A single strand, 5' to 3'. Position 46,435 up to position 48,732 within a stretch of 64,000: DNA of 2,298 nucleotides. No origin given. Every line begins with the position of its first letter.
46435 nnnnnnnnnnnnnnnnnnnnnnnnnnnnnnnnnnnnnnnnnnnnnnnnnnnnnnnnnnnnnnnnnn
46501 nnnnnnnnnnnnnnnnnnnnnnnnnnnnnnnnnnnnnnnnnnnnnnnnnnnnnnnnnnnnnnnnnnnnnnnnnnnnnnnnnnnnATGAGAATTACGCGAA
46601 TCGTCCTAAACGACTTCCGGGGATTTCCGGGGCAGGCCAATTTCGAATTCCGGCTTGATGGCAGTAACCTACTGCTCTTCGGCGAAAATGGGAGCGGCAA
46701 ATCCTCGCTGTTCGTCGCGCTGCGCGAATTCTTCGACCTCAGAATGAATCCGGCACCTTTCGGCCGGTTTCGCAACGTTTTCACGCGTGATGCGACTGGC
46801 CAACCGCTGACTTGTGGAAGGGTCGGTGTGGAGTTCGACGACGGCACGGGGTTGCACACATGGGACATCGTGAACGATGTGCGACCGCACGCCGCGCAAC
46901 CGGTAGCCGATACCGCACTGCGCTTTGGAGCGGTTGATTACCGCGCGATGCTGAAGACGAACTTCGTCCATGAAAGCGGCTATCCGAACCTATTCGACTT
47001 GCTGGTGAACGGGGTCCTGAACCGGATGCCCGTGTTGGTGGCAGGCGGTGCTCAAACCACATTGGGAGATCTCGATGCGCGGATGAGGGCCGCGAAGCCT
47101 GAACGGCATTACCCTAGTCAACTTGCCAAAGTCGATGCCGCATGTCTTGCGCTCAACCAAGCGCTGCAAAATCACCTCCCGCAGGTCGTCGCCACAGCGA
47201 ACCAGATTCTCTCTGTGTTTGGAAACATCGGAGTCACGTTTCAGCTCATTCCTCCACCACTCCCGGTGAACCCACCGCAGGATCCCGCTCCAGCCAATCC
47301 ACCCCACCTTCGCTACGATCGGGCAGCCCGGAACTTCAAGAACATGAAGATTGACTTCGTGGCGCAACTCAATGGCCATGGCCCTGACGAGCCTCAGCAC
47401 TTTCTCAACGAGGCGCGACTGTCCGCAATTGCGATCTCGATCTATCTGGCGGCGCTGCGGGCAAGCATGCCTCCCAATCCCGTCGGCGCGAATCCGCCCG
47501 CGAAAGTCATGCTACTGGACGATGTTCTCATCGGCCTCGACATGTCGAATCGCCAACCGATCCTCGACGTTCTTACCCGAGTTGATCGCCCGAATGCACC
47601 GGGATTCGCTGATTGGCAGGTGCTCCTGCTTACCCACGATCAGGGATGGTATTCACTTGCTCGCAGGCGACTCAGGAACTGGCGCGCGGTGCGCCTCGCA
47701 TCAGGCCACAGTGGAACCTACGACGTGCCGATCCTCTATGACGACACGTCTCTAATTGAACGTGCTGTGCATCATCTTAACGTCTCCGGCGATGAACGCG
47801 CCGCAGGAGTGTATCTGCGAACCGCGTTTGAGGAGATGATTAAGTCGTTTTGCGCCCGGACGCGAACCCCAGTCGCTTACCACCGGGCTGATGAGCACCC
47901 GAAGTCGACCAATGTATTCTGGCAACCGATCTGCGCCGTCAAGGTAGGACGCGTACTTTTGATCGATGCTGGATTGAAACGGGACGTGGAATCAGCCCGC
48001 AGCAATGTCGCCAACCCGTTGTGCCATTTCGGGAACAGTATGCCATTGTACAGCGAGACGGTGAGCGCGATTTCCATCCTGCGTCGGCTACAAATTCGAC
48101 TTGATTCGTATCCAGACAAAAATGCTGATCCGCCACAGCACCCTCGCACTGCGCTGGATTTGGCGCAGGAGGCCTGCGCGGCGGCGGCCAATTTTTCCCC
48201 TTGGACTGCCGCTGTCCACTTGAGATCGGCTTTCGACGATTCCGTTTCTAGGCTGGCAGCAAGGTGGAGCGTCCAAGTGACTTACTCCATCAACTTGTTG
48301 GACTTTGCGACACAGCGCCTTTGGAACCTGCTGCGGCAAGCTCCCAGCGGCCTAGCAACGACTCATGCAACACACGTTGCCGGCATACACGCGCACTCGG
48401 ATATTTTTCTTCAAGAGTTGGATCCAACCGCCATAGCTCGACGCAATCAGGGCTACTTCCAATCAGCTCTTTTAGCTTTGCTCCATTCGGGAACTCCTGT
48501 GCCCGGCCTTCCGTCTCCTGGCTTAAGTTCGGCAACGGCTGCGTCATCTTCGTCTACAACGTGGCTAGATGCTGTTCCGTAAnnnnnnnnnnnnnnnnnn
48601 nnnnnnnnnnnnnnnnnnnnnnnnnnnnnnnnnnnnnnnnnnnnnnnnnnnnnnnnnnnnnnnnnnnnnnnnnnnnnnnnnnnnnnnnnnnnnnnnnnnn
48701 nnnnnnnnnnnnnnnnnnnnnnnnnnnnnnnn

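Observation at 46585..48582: Methylase-coupled ABC ATPase with a PrrC/RloC-like layout and an unassigned C-terminal half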

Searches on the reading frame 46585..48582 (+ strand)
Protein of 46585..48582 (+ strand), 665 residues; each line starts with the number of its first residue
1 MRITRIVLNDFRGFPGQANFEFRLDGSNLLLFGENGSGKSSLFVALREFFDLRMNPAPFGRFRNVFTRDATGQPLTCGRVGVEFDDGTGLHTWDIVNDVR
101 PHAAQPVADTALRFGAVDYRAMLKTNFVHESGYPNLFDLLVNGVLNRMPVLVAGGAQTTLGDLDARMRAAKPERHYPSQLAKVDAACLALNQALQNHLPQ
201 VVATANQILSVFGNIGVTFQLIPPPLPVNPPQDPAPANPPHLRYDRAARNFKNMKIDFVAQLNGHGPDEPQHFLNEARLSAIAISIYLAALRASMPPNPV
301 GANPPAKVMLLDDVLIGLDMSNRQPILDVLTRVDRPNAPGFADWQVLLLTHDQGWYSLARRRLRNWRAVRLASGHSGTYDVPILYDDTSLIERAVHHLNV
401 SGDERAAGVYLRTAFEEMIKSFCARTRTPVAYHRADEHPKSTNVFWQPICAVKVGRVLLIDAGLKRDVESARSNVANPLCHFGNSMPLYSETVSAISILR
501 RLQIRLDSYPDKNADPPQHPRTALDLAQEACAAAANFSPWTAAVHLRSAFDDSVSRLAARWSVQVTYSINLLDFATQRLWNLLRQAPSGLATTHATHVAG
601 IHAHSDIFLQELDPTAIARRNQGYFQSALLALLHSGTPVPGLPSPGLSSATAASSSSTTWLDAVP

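Call 6: search_protein_families(library=pfam, proteins=[window:46585-48582:+], max_evalue=0.01)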
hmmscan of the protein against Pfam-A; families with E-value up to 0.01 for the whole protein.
window:46585-48582:+ (665 aa): 5 families
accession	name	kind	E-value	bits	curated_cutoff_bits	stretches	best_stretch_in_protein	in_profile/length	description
PF02463.25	SMC_N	-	6.4e-06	26.2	40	1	3-47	2-45/220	RecF/RecN/SMC N terminal domain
PF13476.12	AAA_23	-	1.2e-05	26.4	27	1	5-47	1-40/201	AAA domain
PF13555.12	AAA_29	-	6.1e-05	23.1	27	1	4-46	2-42/61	P-loop containing region of AAA domain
PF13304.12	AAA_21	-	0.00067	20.3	27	0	31-67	4-36/304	AAA domain, putative AbiEii toxin, Type IV TA system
PF13175.12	AAA_15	-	0.00095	19.3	32.1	1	1-52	1-49/374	AAA ATPase domain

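Call 7: search_protein_families(library=padloc, proteins=[window:46585-48582:+], max_evalue=0.01)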
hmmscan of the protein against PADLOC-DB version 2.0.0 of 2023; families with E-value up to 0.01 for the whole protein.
window:46585-48582:+ (665 aa): 43 families (the best 25 are shown)
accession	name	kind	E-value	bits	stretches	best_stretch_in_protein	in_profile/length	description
PDLC04135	mad3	-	1.3e-09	36.1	2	2-47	1-43/374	mads_3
PDLC00278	PtuA1|PtuA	-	5.3e-06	24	1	1-47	1-44/436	AAA ATPase domain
PDLC02730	PbeC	-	8.7e-06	22.8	1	1-46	1-48/651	PbeC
PDLC00271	PtuA1|PtuA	-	2.3e-05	22.1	1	1-47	1-44/421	AAA ATPase domain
PDLC03859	LmuB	-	2.3e-05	21.8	0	1-45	3-43/611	-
PDLC00277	PtuA1|PtuA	-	7.8e-05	20.1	1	1-50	1-47/423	AAA ATPase domain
PDLC02750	PbeC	-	9.3e-05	19.2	1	1-84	1-85/629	PbeC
PDLC02756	PbeC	-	0.00011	19.4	1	1-47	1-52/643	PbeC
PDLC00090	GajA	-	0.00012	19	1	1-51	1-49/659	AAA ATPase domain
PDLC00072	GajA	-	0.00013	18.6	1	1-53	1-50/709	AAA ATPase domain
PDLC02714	PbeC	-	0.00017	18.6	1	1-46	1-48/651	PbeC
PDLC00267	PtuA1|PtuA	-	0.00019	18.7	1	1-46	1-43/438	AAA ATPase domain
PDLC00269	PtuA1|PtuA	-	0.00022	18.6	1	1-45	1-51/446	AAA ATPase domain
PDLC00070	GajA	-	0.00027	17.7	1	1-54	1-50/596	AAA ATPase domain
PDLC04140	mad8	-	0.0003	18.4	1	25-69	26-67/314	mads_8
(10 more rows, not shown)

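Call 8: search_protein_families(library=ncbifam, proteins=[window:46585-48582:+], max_evalue=0.01)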
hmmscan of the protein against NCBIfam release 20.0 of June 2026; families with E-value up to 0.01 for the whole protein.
window:46585-48582:+ (665 aa): 5 families
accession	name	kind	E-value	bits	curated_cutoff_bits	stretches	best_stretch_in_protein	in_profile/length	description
TIGR00611.2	recf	equivalog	4.5e-05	22.8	172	0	3-43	1-38/339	DNA replication/repair protein RecF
NF053563.1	Rkd4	equivalog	0.0004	18.7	860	1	1-46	1-43/747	arcadin-4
NF040873.1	AztA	equivalog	0.0032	17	220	0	27-44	19-36/191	zinc ABC transporter ATP-binding protein AztA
NF003034.1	PRK03918.1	equivalog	0.0039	15.2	700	1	1-46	1-43/878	DNA double-strand break repair ATPase Rad50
TIGR03864.1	PQQ_ABC_ATP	hypoth_equivalog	0.0048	16.4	302.25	0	26-52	27-53/236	ABC transporter, ATP-binding subunit, PQQ-dependent alcohol dehydrogenase system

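Call 9: search_solved_structures(query=window:46585-48582:+, max_evalue=1)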
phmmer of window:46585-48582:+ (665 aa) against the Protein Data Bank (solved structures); distinct sequences matched with E-value up to 1: 16.
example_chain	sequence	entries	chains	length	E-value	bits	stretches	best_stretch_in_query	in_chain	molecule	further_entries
9wfg_A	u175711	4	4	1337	0.015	17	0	25-47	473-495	ABC transporter D family member 1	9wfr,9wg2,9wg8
9wfu_A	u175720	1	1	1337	0.015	17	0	25-47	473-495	ABC transporter D family member 1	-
1us8_A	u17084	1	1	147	0.041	15.6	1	1-70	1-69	DNA DOUBLE-STRAND BREAK REPAIR RAD50 ATPASE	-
1f2t_A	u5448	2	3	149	0.042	15.5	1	1-70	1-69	RAD50 ABC-ATPASE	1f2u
1ii8_A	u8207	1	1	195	0.075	14.7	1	1-70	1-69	Rad50 ABC-ATPase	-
3qkr_A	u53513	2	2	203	0.081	14.6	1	1-70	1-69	DNA double-strand break repair rad50 ATPase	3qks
3qkt_A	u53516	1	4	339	0.18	13.4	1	1-70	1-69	DNA double-strand break repair rad50 ATPase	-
4nck_A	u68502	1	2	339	0.18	13.4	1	1-70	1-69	DNA double-strand break repair Rad50 ATPase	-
4nci_A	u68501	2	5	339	0.18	13.4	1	1-70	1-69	DNA double-strand break repair Rad50 ATPase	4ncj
4nch_A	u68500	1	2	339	0.19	13.4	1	1-70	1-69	DNA double-strand break repair Rad50 ATPase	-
3qku_A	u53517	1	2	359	0.2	13.3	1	1-70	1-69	DNA double-strand break repair rad50 ATPase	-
8z9x_B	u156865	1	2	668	0.43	12.2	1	18-52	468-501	ATP-binding cassette sub-family D member 3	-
8z0f_A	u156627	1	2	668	0.43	12.2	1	18-52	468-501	ATP-binding cassette sub-family D member 3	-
9ngj_B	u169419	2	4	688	0.44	12.2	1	18-52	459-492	ATP-binding cassette sub-family D member 3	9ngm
9w62_B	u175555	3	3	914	0.62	11.7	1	18-52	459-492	ATP-binding cassette sub-family D member 3,Green fluorescent protein | Isoform 1 of ATP-binding cassette sub-family D member 3,Green fluorescent protein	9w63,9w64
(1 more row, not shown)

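Call 10: find_homologous_proteins(query=window:46585-48582:+)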
Query window:46585-48582:+ (665 aa): 1904 proteins with E <= 0.001 among 8000 candidates; the best 120 are listed.
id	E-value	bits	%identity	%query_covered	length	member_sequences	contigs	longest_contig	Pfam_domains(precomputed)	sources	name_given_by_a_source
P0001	0.0e+0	1525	100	100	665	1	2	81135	PF13476.13,PF02463.26,PF13304.13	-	-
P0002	0.0e+0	1225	81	100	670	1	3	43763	PF13476.13,PF02463.26,PF13304.13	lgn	-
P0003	1.7e-286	970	67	94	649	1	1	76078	PF13175.13,PF13476.13,PF02463.26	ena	-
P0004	3.3e-182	626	49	100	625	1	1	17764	PF13175.13,PF02463.26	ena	-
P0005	2.6e-179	616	49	100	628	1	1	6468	PF13175.13,PF02463.26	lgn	-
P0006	1.7e-164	567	59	65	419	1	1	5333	-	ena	-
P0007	1.5e-147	511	65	51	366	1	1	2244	-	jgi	jgi:hypothetical protein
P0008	1.8e-123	431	46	75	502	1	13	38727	PF13476.13,PF02463.26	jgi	jgi:energy-coupling factor transporter ATP-binding protein EcfA2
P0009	2.0e-121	425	46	73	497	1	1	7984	PF13476.13,PF02463.26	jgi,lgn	-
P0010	3.1e-121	424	45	73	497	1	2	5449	PF02463.26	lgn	-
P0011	4.5e-117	410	44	73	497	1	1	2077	PF02463.26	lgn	-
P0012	7.5e-113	396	38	92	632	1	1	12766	PF13175.13,PF13476.13,PF02463.26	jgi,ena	jgi:ABC-type dipeptide/oligopeptide/nickel transport system ATPase component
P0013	2.5e-106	375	41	76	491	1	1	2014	PF13175.13,PF13476.13,PF02463.26,PF13304.13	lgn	-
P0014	4.2e-104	367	43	73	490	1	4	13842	PF13175.13,PF13476.13,PF02463.26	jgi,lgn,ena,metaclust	metaclust:\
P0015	6.0e-102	360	43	72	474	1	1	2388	PF02463.26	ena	-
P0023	2.3e-83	299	39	72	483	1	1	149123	PF13175.13,PF13476.13,PF02463.26,PF13304.13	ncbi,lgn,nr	ncbi:MAG: AAA family ATPase [Deltaproteobacteria bacterium]|nr:AAA family ATPase [Deltaproteobacteri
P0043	8.7e-79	284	33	95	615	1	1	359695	PF13175.13,PF02463.26,PF13166.13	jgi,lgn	jgi:energy-coupling factor transporter ATP-binding protein EcfA2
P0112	2.7e-68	249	35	76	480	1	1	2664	PF13175.13,PF02463.26,PF13166.13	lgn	-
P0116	8.5e-68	248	33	92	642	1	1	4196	PF13476.13,PF02463.26,PF13166.13,PF13304.13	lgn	-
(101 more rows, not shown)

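Call 17: find_encoding_contigs(protein=P0002, flank=10000, max_places=2)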
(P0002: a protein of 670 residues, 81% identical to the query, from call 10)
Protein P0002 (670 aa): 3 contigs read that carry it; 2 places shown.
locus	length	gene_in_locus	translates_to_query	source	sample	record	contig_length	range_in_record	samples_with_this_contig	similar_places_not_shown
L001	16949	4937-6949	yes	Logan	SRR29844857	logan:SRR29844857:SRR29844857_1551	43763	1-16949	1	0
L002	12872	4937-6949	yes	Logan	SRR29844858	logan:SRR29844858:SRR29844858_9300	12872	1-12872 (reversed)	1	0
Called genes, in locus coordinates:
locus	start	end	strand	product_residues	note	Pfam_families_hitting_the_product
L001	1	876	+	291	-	?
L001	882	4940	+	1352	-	PF02384:N6_Mtase (faint), PF07669:Eco57I, PF12950:TaqI_C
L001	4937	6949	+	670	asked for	PF02463:SMC_N (faint), PF13476:AAA_23 (faint), PF13304:AAA_21 (faint)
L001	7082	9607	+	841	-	PF02321:OEP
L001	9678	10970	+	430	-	PF25919:BSH_CusB (faint)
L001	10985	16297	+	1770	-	PF03412:Peptidase_C39, PF13529:Peptidase_C39_2 (faint), PF00664:ABC_membrane, PF00005:ABC_tran, PF02463:SMC_N (faint), PF13191:AAA_16 (faint), PF00664:ABC_membrane, PF00005:ABC_tran, +4 more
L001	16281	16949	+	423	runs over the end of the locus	PF00158:Sigma54_activat, PF14532:Sigma54_activ_2, PF07728:AAA_5 (weak), PF25601:AAA_lid_14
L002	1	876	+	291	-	?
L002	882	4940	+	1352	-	PF02384:N6_Mtase (faint), PF07669:Eco57I, PF12950:TaqI_C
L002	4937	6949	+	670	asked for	PF02463:SMC_N (faint), PF13476:AAA_23 (faint), PF13304:AAA_21 (faint)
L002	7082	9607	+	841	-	PF02321:OEP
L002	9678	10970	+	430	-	PF25919:BSH_CusB (faint)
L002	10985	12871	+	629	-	?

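Call 18: find_encoding_contigs(protein=P0023, flank=10000, max_places=2)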
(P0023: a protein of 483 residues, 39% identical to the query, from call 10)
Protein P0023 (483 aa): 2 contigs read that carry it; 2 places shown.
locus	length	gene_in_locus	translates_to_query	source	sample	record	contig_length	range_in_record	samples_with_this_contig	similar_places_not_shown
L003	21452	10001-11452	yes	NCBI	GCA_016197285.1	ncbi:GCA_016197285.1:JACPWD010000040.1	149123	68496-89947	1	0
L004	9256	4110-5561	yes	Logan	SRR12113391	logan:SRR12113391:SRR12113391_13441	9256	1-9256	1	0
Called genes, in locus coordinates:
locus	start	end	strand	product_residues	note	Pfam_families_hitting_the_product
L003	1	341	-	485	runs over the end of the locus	PF13347:MFS_2, PF07690:MFS_1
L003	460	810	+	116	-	PF00903:Glyoxalase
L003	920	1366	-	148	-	PF07681:DoxX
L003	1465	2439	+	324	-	PF01522:Polysacc_deac_1, PF22537:WbmS-like (weak)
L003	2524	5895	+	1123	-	PF13091:PLDc_2, PF00176:SNF2-rel_dom, PF00270:DEAD (faint), PF04851:ResIII (weak), PF20720:nSTAND3 (weak), PF00271:Helicase_C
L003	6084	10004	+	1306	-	PF20473:MmeI_Mtase (weak), PF07669:Eco57I, PF02384:N6_Mtase (weak), PF12950:TaqI_C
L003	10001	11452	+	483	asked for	PF02463:SMC_N (weak), PF13175:AAA_15 (weak), PF13476:AAA_23 (weak), PF13304:AAA_21 (weak)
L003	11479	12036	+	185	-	-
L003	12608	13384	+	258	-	PF01209:Ubie_methyltran, PF13489:Methyltransf_23, PF02353:CMAS (weak), PF13847:Methyltransf_31, PF08241:Methyltransf_11, PF08242:Methyltransf_12, PF13649:Methyltransf_25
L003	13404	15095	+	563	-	PF07969:Amidohydro_3, PF01979:Amidohydro_1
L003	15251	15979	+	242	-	PF00440:TetR_N, PF17932:TetR_C_24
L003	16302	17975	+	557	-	PF02776:TPP_enzyme_N, PF00205:TPP_enzyme_M, PF02775:TPP_enzyme_C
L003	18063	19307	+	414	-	PF02515:CoA_transf_3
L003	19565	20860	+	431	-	PF02515:CoA_transf_3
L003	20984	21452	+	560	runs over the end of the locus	PF07969:Amidohydro_3, PF01979:Amidohydro_1 (weak)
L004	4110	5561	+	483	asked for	PF02463:SMC_N (weak), PF13175:AAA_15 (weak), PF13476:AAA_23 (weak), PF13304:AAA_21 (weak)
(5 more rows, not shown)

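Call 19: search_protein_families(library=padloc, proteins=[window:46765-48582:+], max_evalue=1)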
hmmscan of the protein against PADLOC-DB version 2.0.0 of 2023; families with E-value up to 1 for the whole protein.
window:46765-48582:+ (605 aa): 1 family
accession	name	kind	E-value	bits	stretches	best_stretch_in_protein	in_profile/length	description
PDLC04135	mad3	-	0.00069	17.3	1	216-293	268-324/374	mads_3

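Call 20: search_protein_families(library=pfam, proteins=[window:46765-48582:+], max_evalue=10)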
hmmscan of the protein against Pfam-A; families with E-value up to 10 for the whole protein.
window:46765-48582:+ (605 aa): 0 families

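Call 30: find_related_loci(query=A1, collection=genome_contigs, flank=10000)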
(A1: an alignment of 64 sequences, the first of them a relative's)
Query A1 (665 aa) in genome_contigs; peptide patterns used: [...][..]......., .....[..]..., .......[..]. (x = any residue, [..] = any of these).
600 stretches matched a pattern (row limit reached: there are more); 207 encode a relative of the query (tblastn E <= 1e-3); the best 80 are kept; 80 distinct loci.
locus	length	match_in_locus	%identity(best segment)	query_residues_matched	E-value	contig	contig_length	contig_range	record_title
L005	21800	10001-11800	34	1-611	3e-84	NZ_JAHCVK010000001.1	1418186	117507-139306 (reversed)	Geomobilimonas luticola strain JCM 17780 NODE_1_length_1418186_cov_221.788490, whole genome shotgun sequence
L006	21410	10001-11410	32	1-506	5e-71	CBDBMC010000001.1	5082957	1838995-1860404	MAG: Candidatus Poribacteria bacterium isolate ca8204a3-33b7-44e1-a19a-5b07964ae9a8 genome assembly, contig: contig_1, w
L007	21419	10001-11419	34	1-508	5e-70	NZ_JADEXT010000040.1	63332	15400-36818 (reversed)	Nostoc sp. LEGE 12447 NODE_69_length_6, whole genome shotgun sequence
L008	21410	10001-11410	33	1-506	4e-69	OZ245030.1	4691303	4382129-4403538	MAG: Candidatus Poribacteria bacterium isolate f3f56de0-ea6e-4eab-9813-cfd719c0cda4 genome assembly, chromosome: 1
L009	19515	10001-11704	33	1-573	4e-67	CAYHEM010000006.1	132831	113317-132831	MAG TPA_asm: uncultured Gallionella sp. isolate ERP119702_co1_195 genome assembly, contig: NODE_65_length_132831_cov_44.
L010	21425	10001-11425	31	1-506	3e-67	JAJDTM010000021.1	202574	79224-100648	MAG: Candidatus Poribacteria bacterium isolate jk18x1bzbins.25 k141_848357, whole genome shotgun sequence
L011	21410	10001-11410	31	1-506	4e-67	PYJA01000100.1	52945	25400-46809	MAG: Candidatus Poribacteria bacterium isolate PCPOR2a Ga0207197_1100, whole genome shotgun sequence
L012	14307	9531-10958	32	1-509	3e-66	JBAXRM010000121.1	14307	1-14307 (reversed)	MAG: Nostocales cyanobacterium ELA583 MAG583_121, whole genome shotgun sequence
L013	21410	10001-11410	31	1-506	2e-65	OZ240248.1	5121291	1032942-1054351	MAG: Candidatus Poribacteria bacterium isolate b8ffb888-6308-4f48-b550-e0c295cc777e genome assembly, chromosome: 1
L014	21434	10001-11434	35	2-481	2e-64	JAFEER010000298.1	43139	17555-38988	MAG: Proteobacteria bacterium isolate SZAS CTRL-40 LIN-147__298__length-43139, whole genome shotgun sequence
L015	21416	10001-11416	30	1-508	3e-62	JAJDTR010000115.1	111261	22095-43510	MAG: Candidatus Poribacteria bacterium isolate jk18x1bzbins.36 k141_791005, whole genome shotgun sequence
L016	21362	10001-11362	32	1-481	7e-62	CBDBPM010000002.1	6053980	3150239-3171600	MAG: Candidatus Poribacteria bacterium isolate 2ce76e30-9b7a-4682-b141-86baa08e5e2a genome assembly, contig: contig_2, w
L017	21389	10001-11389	28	1-499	7e-61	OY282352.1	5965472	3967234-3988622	MAG: uncultured Latescibacteria bacterium genome assembly, chromosome: 1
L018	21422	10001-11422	29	1-503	4e-60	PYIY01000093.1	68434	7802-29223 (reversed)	MAG: Candidatus Poribacteria bacterium isolate PCPOR4 Ga0207198_1093, whole genome shotgun sequence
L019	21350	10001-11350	30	1-481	2e-59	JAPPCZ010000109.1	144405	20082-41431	MAG: Candidatus Poribacteria bacterium isolate IRC4_bin_14 NODE_120_length_144405_cov_21.7476, whole genome shotgun sequ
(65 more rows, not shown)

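Call 34: predict_structure(alignment_id=A1)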
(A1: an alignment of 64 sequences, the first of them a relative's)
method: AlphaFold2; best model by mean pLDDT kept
length: 665 residues; sequences in the alignment: 64
mean_pLDDT: 90.2   pTM: 0.80
mean pLDDT of the five models: 90.2, 88.6, 86.9, 86.8, 86.6
residues with pLDDT >= 90: 477; 70-90: 143; 50-70: 41; < 50: 4
segments of 3 or more residues with pLDDT < 50: none
pLDDT, mean of each block of 10 residues (from residue 1): 98 94 96 94 98 95 94 96 97 97 97 95 87 94 94 92 96 96 96 95 95 89 87 74 94 96 95 93 95 93 95 89 91 75 96 91 91 89 87 92 91 92 90 66 91 91 90 77 73 93 94 81 94 91 96 93 78 72 90 96 95 93 96 85 60 73 92
secondary structure, 60 per line:
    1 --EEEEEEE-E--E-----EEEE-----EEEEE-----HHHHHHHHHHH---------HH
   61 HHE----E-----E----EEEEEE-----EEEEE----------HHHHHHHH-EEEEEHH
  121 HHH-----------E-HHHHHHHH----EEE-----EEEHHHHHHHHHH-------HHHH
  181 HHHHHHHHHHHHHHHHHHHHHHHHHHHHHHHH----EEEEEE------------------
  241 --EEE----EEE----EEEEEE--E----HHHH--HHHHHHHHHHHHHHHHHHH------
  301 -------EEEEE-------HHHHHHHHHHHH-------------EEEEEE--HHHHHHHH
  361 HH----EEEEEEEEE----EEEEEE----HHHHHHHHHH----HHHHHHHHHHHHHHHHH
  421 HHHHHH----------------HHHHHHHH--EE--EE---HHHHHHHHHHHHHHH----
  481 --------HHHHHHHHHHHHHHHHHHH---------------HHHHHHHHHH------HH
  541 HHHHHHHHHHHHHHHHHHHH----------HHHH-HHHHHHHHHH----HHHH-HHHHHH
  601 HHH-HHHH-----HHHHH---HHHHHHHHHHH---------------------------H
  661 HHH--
elements in order: E3-9 E20-23 E29-33 H39-49 H59-62 E79-84 E90-94 H105-112 E114-118 H119-123 H137-144 E149-151 E157-159 H160-169 H177-212 E217-222 E243-245 E250-252 E257-262 H270-273 H276-294 E308-312 H320-331 E345-350 H353-362 E367-375 E380-385 H390-399 H404-426 H443-450 H462-476 H489-507 H523-532 H539-560 H571-574 H576-585 H590-593 H595-603 H605-608 H614-618 H622-632 H660-663

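Call 41: search_protein_families(library=pfam, alignment_id=A1, max_evalue=0.01)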
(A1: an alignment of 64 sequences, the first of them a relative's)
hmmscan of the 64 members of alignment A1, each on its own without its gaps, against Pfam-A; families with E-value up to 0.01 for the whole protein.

A. member 1, P0001 (665 aa): 5 families
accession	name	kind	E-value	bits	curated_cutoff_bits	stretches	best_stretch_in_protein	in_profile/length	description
PF02463.25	SMC_N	-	6.4e-06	26.2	40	1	3-47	2-45/220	RecF/RecN/SMC N terminal domain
PF13476.12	AAA_23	-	1.2e-05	26.4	27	1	5-47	1-40/201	AAA domain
PF13555.12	AAA_29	-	6.1e-05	23.1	27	1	4-46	2-42/61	P-loop containing region of AAA domain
PF13304.12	AAA_21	-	0.00067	20.3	27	0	31-67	4-36/304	AAA domain, putative AbiEii toxin, Type IV TA system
PF13175.12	AAA_15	-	0.00095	19.3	32.1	1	1-52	1-49/374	AAA ATPase domain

B. families by the number of members that match (of 64 scanned): 21 families
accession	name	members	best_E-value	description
PF02463.25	SMC_N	64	9.6e-12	RecF/RecN/SMC N terminal domain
PF13476.12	AAA_23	64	7.2e-09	AAA domain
PF13555.12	AAA_29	63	6.6e-08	P-loop containing region of AAA domain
PF13304.12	AAA_21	57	2.6e-08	AAA domain, putative AbiEii toxin, Type IV TA system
PF00005.33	ABC_tran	52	6.5e-06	ABC transporter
PF13175.12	AAA_15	49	7.2e-08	AAA ATPase domain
PF13191.12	AAA_16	42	0.00012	AAA ATPase domain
PF05673.19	DUF815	23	0.00024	Protein of unknown function (DUF815)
PF11398.14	DUF2813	21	0.00017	Protein of unknown function (DUF2813)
PF13166.12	AAA_13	18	1.1e-05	AAA domain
PF13401.12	AAA_22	18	3.5e-05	AAA domain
PF13514.12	AAA_27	17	0.00022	AAA domain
PF01078.27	Mg_chelatase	2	0.0018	Magnesium chelatase, subunit ChlI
PF07728.20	AAA_5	2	0.0022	AAA domain (dynein-related subfamily)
PF25201.1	nSTAND6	2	0.004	Novel STAND NTPase 6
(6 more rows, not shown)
